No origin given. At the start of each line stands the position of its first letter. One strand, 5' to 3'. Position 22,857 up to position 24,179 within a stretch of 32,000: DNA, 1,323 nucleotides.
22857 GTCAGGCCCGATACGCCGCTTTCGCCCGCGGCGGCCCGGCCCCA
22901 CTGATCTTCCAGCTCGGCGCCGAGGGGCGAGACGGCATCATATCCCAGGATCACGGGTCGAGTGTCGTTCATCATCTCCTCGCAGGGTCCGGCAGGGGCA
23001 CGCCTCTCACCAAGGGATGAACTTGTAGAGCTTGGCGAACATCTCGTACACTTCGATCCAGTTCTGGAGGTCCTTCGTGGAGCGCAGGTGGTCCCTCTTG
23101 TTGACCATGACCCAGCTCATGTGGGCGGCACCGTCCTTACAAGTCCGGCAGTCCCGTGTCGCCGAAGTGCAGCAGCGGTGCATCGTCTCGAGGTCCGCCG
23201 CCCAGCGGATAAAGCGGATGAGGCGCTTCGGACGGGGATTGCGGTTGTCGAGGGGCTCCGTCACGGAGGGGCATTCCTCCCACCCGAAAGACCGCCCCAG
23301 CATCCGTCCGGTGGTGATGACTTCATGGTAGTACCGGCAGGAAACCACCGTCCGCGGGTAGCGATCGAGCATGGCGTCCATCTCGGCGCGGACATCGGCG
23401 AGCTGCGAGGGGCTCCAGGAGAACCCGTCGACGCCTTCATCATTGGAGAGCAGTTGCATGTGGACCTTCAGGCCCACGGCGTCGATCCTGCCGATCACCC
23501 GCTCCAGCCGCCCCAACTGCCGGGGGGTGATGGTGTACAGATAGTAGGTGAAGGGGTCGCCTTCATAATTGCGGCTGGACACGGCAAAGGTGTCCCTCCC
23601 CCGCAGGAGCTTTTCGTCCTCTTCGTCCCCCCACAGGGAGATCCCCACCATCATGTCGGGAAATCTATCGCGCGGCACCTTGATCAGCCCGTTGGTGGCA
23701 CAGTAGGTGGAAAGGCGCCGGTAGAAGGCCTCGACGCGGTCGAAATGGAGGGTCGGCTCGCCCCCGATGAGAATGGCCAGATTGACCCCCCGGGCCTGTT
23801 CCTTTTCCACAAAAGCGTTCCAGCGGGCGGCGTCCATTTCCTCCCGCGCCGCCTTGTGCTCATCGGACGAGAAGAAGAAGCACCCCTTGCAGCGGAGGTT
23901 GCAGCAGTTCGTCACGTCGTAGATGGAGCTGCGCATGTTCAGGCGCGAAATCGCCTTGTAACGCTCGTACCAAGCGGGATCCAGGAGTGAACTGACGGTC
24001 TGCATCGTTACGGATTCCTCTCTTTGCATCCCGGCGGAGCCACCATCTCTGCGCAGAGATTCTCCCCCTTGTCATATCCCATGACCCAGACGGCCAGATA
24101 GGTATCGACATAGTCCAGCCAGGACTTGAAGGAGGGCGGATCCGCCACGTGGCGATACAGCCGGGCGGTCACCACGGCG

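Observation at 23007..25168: Tandem paralogous radical SAM pair with a shared C-terminal CCx5-6CxxC motif, between ACP 1 and a KS pair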

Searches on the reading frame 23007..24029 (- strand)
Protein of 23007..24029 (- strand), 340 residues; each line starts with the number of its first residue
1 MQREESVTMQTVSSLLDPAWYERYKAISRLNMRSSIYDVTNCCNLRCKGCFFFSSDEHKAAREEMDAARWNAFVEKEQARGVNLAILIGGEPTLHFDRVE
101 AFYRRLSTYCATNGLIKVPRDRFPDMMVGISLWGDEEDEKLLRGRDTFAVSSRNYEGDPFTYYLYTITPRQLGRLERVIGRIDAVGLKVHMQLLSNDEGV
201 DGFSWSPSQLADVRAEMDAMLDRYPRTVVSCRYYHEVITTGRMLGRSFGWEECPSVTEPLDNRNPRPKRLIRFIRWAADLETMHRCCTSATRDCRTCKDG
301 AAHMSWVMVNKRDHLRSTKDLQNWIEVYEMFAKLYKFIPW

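Call 4: search_protein_families(library=pfam, proteins=[window:23007-24029:-], max_evalue=1)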
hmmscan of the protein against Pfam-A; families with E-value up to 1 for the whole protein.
window:23007-24029:- (340 aa): 3 families
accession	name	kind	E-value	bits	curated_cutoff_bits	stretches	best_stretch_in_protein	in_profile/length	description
PF04055.27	Radical_SAM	-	1.7e-07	32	29.5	1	39-108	3-72/166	Radical SAM superfamily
PF13353.11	Fer4_12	-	0.00013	22.7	22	1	40-112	12-83/137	4Fe-4S single cluster domain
PF20157.4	Maf_flag10_N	-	0.0016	18.4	23.5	1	68-111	155-198/228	Glycosyltransferase Maf N-terminal domain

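Call 5: search_protein_families(library=ncbifam, proteins=[window:23007-24029:-], max_evalue=1)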
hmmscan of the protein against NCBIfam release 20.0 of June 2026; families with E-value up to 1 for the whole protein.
window:23007-24029:- (340 aa): 54 families (the best 25 are shown)
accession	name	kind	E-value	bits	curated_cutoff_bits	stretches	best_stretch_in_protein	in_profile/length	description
TIGR04250.1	SCM_rSAM_ScmE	equivalog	3.4e-07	29.5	400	1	34-97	4-65/358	SynChlorMet cassette radical SAM/SPASM protein ScmE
NF045574.1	sacti_mat_StsB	exception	1.2e-06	27.7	625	1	29-100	92-160/466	StsB family radical SAM/SPASM domain sactipeptide maturase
TIGR04051.1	rSAM_NirJ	equivalog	1.3e-06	27.7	515.45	1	36-105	5-74/354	heme d1 biosynthesis radical SAM protein NirJ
NF038283.1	viperin_w_prok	equivalog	5.2e-06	25.8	180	1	37-112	6-90/281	viperin family antiviral radical SAM protein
TIGR04054.1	rSAM_NirJ1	equivalog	5.7e-06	25.2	650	1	36-114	39-119/387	putative heme d1 biosynthesis radical SAM protein NirJ1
NF049973.1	radical_Rv1681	equivalog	6.4e-06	25.3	380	1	41-116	79-156/326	Rv1681 family radical SAM protein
NF045646.2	rSAM_Se_TrsS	equivalog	8.2e-06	24.6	490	1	36-97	89-148/441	radical SAM (seleno)protein TrsS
NF047865.1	rSAM_PapB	equivalog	1.6e-05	24.3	340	1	38-104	8-76/330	PapB family radical SAM/SPASM ranthipeptide maturase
TIGR02668.1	moaA_archaeal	equivalog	1.6e-05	24.1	325.25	1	37-100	14-75/303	GTP 3',8-cyclase MoaA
TIGR04546.1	rSAM_ahbC_deAc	equivalog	1.7e-05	23.8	650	1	36-115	42-123/390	12,18-didecarboxysiroheme deacetylase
TIGR03942.1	sulfatase_rSAM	equivalog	1.8e-05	24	349.45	1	40-106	8-75/363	anaerobic sulfatase maturase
TIGR04403.1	rSAM_skfB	equivalog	1.8e-05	23.7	300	1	34-94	105-162/402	sporulation killing factor system radical SAM maturase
NF045702.1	rSAM_GDGT_ether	equivalog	3.6e-05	22.6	450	1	37-99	90-153/486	tetraether lipid synthase Tes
TIGR02666.1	moaA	equivalog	0.0001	21.4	284.05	1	39-107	16-84/336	GTP 3',8-cyclase MoaA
TIGR03961.1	rSAM_PTO1314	hypoth_equivalog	0.00011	21.7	306.05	1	41-239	31-235/332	PTO1314 family radical SAM protein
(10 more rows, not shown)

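Call 16: find_homologous_proteins(query=window:23007-24005:-, max_evalue=0.001)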
Query window:23007-24005:- (332 aa): 1888 proteins with E <= 0.001 among 3146 candidates; the best 120 are listed.
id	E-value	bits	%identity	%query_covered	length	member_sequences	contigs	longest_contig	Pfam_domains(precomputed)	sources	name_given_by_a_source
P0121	4.9e-218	741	93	100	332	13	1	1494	PF04055.28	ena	-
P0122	3.9e-212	722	90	100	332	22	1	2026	PF04055.28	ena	-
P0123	6.6e-210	714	89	100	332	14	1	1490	PF04055.28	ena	-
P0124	7.0e-210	714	90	100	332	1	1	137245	PF04055.28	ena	-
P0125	1.7e-208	710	89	100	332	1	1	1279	PF04055.28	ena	-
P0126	2.8e-208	709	89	100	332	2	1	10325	PF04055.28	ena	-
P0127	2.9e-208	709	89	100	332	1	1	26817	PF04055.28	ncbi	ncbi:MAG: radical SAM protein [Syntrophales bacterium]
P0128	4.7e-208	708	89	100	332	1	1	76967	PF04055.28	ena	-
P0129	1.7e-207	706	89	100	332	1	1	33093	PF04055.28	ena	-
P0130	1.9e-207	706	89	100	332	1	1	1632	PF04055.28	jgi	jgi:organic radical activating enzyme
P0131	1.9e-207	706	89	100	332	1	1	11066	PF04055.28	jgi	jgi:hypothetical protein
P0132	4.7e-207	705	88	100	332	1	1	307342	PF04055.28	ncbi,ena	-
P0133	5.0e-207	705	89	100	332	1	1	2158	PF04055.28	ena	-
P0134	6.1e-207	704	89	100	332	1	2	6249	PF04055.28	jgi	jgi:organic radical activating enzyme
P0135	6.1e-207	704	88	100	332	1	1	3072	PF04055.28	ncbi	-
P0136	1.3e-206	703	88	100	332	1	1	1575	PF04055.28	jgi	jgi:hypothetical protein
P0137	1.7e-206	703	89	100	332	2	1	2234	PF04055.28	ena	-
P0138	2.1e-206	703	88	100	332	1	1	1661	PF04055.28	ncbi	-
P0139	2.5e-206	702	88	100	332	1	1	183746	PF04055.28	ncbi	ncbi:MAG: radical SAM protein [Syntrophales bacterium]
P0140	3.3e-206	702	89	100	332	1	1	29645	PF04055.28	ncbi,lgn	-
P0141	6.3e-206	701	89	100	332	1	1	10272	PF04055.28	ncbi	-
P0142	2.7e-205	699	88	100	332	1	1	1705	PF04055.28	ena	-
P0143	9.5e-205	697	88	100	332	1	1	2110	PF04055.28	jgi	-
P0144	2.9e-204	696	87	100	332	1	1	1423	PF04055.28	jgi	-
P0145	3.6e-204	695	87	100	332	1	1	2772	PF04055.28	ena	-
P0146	4.4e-204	695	87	100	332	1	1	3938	PF04055.28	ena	-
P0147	5.4e-204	695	88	100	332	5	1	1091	PF04055.28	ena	-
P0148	1.0e-203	694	87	100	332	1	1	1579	PF04055.28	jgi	jgi:hypothetical protein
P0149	1.5e-203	693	87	100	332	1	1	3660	PF04055.28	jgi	jgi:hypothetical protein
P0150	3.9e-203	692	87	100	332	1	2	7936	PF04055.28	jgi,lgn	-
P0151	5.0e-203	692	87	100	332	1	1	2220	PF04055.28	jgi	jgi:hypothetical protein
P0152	5.1e-203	692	87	100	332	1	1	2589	PF04055.28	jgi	jgi:hypothetical protein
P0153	5.5e-202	688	86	100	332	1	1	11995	PF04055.28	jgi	jgi:hypothetical protein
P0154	8.1e-201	684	86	100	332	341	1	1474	PF04055.28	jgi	jgi:hypothetical protein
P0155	1.0e-200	684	86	100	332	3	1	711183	PF04055.28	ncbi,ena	-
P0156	4.3e-197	672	84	100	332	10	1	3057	PF04055.28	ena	-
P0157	1.1e-196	671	85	100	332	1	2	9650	PF04055.28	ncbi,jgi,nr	ncbi:MAG: radical SAM protein [Deltaproteobacteria bacterium]|nr:radical SAM protein [Deltaproteobac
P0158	8.7e-195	665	84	100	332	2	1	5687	PF04055.28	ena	-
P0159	2.9e-194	663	83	100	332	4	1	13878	PF04055.28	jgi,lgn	-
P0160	7.3e-194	661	83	100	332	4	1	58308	PF04055.28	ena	-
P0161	2.3e-193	660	83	100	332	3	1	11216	PF04055.28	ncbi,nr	ncbi:MAG: radical SAM protein [Syntrophaceae bacterium]|nr:radical SAM protein [Syntrophaceae bacter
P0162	3.6e-193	659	81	100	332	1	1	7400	PF04055.28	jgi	jgi:MoaA/NifB/PqqE/SkfB family radical SAM enzyme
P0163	5.9e-193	659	81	100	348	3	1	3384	PF04055.28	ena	-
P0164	4.4e-192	656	82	100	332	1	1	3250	PF04055.28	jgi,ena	-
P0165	4.9e-192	655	82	100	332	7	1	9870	PF04055.28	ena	-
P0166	5.3e-192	655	80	100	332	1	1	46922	PF04055.28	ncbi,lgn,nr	ncbi:MAG: radical SAM protein [Spirochaetes bacterium]|nr:radical SAM protein [Spirochaetota bacteri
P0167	1.7e-191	654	81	100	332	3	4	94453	PF04055.28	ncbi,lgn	-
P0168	2.4e-191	653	79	100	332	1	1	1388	PF04055.28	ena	-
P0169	2.6e-191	653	81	100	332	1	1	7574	PF04055.28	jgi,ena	-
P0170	3.0e-191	653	80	100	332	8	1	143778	PF04055.28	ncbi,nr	ncbi:MAG: radical SAM protein [Spirochaetes bacterium]|nr:radical SAM protein [Spirochaetota bacteri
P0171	4.0e-191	652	81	100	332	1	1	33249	PF04055.28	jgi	jgi:MoaA/NifB/PqqE/SkfB family radical SAM enzyme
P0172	4.0e-191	652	81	100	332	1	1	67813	PF04055.28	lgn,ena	-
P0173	4.2e-191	652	80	100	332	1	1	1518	PF04055.28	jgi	jgi:organic radical activating enzyme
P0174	7.3e-191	652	79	100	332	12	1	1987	PF04055.28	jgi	-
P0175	7.9e-191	652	79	100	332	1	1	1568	PF04055.28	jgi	jgi:MoaA/NifB/PqqE/SkfB family radical SAM enzyme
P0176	8.7e-191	651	79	100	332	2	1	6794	PF04055.28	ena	-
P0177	8.9e-191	651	80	100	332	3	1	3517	PF04055.28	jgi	jgi:organic radical activating enzyme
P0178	9.7e-191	651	81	100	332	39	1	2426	PF04055.28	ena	-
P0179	9.7e-191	651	81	100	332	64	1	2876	PF04055.28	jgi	jgi:MoaA/NifB/PqqE/SkfB family radical SAM enzyme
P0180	1.1e-190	651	81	100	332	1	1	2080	PF04055.28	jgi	jgi:MoaA/NifB/PqqE/SkfB family radical SAM enzyme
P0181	1.4e-190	651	79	100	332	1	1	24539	PF04055.28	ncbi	-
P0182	1.4e-190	651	80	100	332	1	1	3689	PF04055.28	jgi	jgi:MoaA/NifB/PqqE/SkfB family radical SAM enzyme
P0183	1.5e-190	651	81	100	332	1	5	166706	PF04055.28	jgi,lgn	jgi:MoaA/NifB/PqqE/SkfB family radical SAM enzyme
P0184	1.5e-190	651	80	100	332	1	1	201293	PF04055.28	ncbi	-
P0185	1.8e-190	650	80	100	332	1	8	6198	PF04055.28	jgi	jgi:organic radical activating enzyme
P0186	1.9e-190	650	81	100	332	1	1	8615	PF04055.28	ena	-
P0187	1.9e-190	650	79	100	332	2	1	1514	PF04055.28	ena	-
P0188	2.0e-190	650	79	100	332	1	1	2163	PF04055.28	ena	-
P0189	2.1e-190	650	81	100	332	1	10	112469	PF04055.28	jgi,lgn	jgi:organic radical activating enzyme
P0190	2.4e-190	650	80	100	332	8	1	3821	PF04055.28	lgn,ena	-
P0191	2.6e-190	650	79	100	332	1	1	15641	PF04055.28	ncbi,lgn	-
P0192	2.7e-190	650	79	100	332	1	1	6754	PF04055.28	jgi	-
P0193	2.7e-190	650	80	100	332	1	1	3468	PF04055.28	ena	-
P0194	2.8e-190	650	81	100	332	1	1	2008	PF04055.28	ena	-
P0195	2.8e-190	650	79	100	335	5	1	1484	PF04055.28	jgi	-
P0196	2.8e-190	650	82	100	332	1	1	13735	PF04055.28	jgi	jgi:MoaA/NifB/PqqE/SkfB family radical SAM enzyme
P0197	3.1e-190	650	80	100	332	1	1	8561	PF04055.28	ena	-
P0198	3.2e-190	650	81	100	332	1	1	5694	PF04055.28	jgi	jgi:MoaA/NifB/PqqE/SkfB family radical SAM enzyme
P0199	3.3e-190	649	80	100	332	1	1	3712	PF04055.28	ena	-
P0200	3.3e-190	649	81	100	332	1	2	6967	PF04055.28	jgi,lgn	jgi:MoaA/NifB/PqqE/SkfB family radical SAM enzyme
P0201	3.4e-190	649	79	100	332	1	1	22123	PF04055.28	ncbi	ncbi:radical SAM protein [Thermodesulfobacteriota bacterium]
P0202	4.1e-190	649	80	100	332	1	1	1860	PF04055.28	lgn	-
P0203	4.2e-190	649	81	100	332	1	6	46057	PF04055.28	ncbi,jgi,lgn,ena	jgi:MoaA/NifB/PqqE/SkfB family radical SAM enzyme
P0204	4.4e-190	649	80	100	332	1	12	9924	PF04055.28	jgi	jgi:organic radical activating enzyme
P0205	4.4e-190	649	80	100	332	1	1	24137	PF04055.28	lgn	-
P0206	4.7e-190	649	80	100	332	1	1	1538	PF04055.28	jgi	jgi:MoaA/NifB/PqqE/SkfB family radical SAM enzyme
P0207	4.8e-190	649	81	100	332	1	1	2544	PF04055.28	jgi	jgi:hypothetical protein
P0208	8.4e-190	648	80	100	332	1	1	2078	PF04055.28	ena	-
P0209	8.4e-190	648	80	100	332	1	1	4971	PF04055.28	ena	-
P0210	8.5e-190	648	80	100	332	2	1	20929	PF04055.28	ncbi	-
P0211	8.6e-190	648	80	100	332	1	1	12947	PF04055.28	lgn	-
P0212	8.9e-190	648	80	100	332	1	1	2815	PF04055.28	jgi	jgi:organic radical activating enzyme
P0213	9.0e-190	648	80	100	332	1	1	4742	PF04055.28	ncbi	-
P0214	9.5e-190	648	81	100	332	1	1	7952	PF04055.28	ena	-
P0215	1.0e-189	648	80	100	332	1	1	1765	PF04055.28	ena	-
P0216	1.1e-189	648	80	100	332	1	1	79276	PF04055.28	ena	-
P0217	1.1e-189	648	81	100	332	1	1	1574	PF04055.28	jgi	jgi:MoaA/NifB/PqqE/SkfB family radical SAM enzyme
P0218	1.1e-189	648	80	100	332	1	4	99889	PF04055.28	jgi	jgi:hypothetical protein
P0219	1.1e-189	648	80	100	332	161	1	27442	PF04055.28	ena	-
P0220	1.2e-189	648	80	100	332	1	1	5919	PF04055.28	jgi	jgi:hypothetical protein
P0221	1.3e-189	648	81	100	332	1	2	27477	PF04055.28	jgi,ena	jgi:MoaA/NifB/PqqE/SkfB family radical SAM enzyme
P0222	1.4e-189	647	80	100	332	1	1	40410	PF04055.28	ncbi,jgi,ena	-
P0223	1.5e-189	647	80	100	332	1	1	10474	PF04055.28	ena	-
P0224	1.5e-189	647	80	100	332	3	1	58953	PF04055.28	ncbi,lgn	-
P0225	1.6e-189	647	80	100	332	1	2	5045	PF04055.28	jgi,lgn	jgi:MoaA/NifB/PqqE/SkfB family radical SAM enzyme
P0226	1.6e-189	647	80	100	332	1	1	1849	PF04055.28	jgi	jgi:organic radical activating enzyme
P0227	1.6e-189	647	80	100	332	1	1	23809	PF04055.28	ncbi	-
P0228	1.7e-189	647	79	100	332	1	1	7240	PF04055.28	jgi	jgi:MoaA/NifB/PqqE/SkfB family radical SAM enzyme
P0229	1.7e-189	647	80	100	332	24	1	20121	PF04055.28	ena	-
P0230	1.7e-189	647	80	100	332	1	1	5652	PF04055.28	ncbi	-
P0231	1.8e-189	647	79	100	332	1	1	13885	PF04055.28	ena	-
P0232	1.9e-189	647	79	100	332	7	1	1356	PF04055.28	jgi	jgi:MoaA/NifB/PqqE/SkfB family radical SAM enzyme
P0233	2.2e-189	647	80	100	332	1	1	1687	PF04055.28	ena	-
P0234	2.5e-189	647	80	100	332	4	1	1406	PF04055.28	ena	-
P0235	2.6e-189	647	79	100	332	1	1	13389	PF04055.28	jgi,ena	-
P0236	2.7e-189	646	79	100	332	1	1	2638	PF04055.28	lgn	-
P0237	2.7e-189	646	80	100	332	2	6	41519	PF04055.28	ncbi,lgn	-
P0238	2.8e-189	646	79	100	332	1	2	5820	PF04055.28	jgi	jgi:hypothetical protein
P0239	2.9e-189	646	81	100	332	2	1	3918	PF04055.28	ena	-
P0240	3.0e-189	646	79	100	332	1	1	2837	PF04055.28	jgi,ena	-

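Call 78: predict_structure(alignment_id=A4)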
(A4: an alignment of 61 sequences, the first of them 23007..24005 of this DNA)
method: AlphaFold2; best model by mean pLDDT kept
length: 332 residues; sequences in the alignment: 61
mean_pLDDT: 91.8   pTM: 0.91
mean pLDDT of the five models: 91.8, 90.8, 90.2, 90.1, 89.9
residues with pLDDT >= 90: 252; 70-90: 65; 50-70: 15; < 50: 0
segments of 3 or more residues with pLDDT < 50: none
pLDDT, mean of each block of 10 residues (from residue 1): 88 96 93 92 84 92 98 96 95 98 98 98 94 92 97 97 95 98 87 86 98 98 97 94 81 70 87 78 76 91 94 98 96 93
secondary structure, 60 per line:
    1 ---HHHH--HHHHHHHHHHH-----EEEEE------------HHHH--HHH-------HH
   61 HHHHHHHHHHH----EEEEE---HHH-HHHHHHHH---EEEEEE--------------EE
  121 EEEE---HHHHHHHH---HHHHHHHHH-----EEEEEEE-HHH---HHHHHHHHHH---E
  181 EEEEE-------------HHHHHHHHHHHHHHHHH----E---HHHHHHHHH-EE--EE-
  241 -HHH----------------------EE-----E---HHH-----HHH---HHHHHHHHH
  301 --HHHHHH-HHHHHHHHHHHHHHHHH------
elements in order: H4-7 H10-20 E26-30 H43-46 H59-71 E76-80 H88-95 E99-104 E119-124 H128-135 H139-147 E153-159 H167-176 E180-185 H199-215 H224-232 H292-300 H303-308 H310-326

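Call 80: fold_search(model_id=the predicted structure, library=pdb)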
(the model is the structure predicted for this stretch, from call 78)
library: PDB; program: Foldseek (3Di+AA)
matches with E <= 10: 1188; with E <= 0.001: 39
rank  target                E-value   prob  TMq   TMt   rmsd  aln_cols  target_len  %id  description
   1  5why_B                7.5e-09  1.00  0.50  0.40   8.7       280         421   14  Structural Insights into Thioether Bond Formation in the Biosynthesis of Sactipeptides (released 2017-07-26)
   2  4k37_A                8.5e-09  1.00  0.49  0.45   4.9       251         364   20  Native anSMEcpe with bound AdoMet (released 2013-05-08)
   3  5wgg_A                2.1e-08  1.00  0.46  0.36   5.7       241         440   17  Structural Insights into Thioether Bond Formation in the Biosynthesis of Sactipeptides (released 2017-07-26)
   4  5why_A                7.6e-08  1.00  0.50  0.40   9.8       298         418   14  Structural Insights into Thioether Bond Formation in the Biosynthesis of Sactipeptides (released 2017-07-26)
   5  9dfn                  7.2e-07  1.00  0.47  0.54   3.5       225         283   15  X-ray crystal structure of the second viperin-like enzyme from Trichoderma virens with bound CTP and SAM (released 2025-02-19)
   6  9dfw_A                9.1e-07  1.00  0.47  0.54   7.2       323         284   11  X-ray crystal structure of an engineered Viperin-like enzyme from T. virens with bound CTP and SAM (released 2025-02-12)
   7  9dfu                  1.4e-06  1.00  0.46  0.53   4.3       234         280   14  X-ray crystal structure of the second Viperin-like enzyme from T. virens variant F40H with bound CTP and SAM (released 2025-02-19)
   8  8vpo                  4.3e-06  1.00  0.40  0.31   8.3       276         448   14  X-Ray Crystal Structure of TigE from Paramaledivibacter caminithermalis (released 2024-02-07)
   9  9dfw_B                5.4e-06  1.00  0.42  0.46   4.9       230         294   13  X-ray crystal structure of an engineered Viperin-like enzyme from T. virens with bound CTP and SAM (released 2025-02-12)
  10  7n7h                  5.7e-06  1.00  0.43  0.49   4.6       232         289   16  X-ray crystal structure of Viperin-like enzyme from Nematostella vectensis (released 2021-07-07)
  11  6q2p_B                1.3e-05  1.00  0.43  0.48   4.9       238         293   16  Crystal structure of mouse viperin bound to cytidine triphosphate and S-adenosylhomocysteine (released 2020-01-22)
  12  9dfw_C                1.5e-05  1.00  0.48  0.56   5.7       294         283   11  X-ray crystal structure of an engineered Viperin-like enzyme from T. virens with bound CTP and SAM (released 2025-02-12)
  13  9dgw_A                2.2e-05  1.00  0.46  0.54   5.7       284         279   12  X-ray crystal structure of the Viperin-like enzyme from T. virens with bound CTP and SAM (released 2025-02-12)
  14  6q2p_A                2.2e-05  1.00  0.43  0.48   5.0       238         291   17  Crystal structure of mouse viperin bound to cytidine triphosphate and S-adenosylhomocysteine (released 2020-01-22)
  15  8ai4_A                2.4e-05  1.00  0.37  0.38   4.8       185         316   15  Crystal structure of radical SAM epimerase EpeE C223A mutant from Bacillus subtilis with [4Fe-4S] clusters, S-adenosyl (released 2024-01-10)
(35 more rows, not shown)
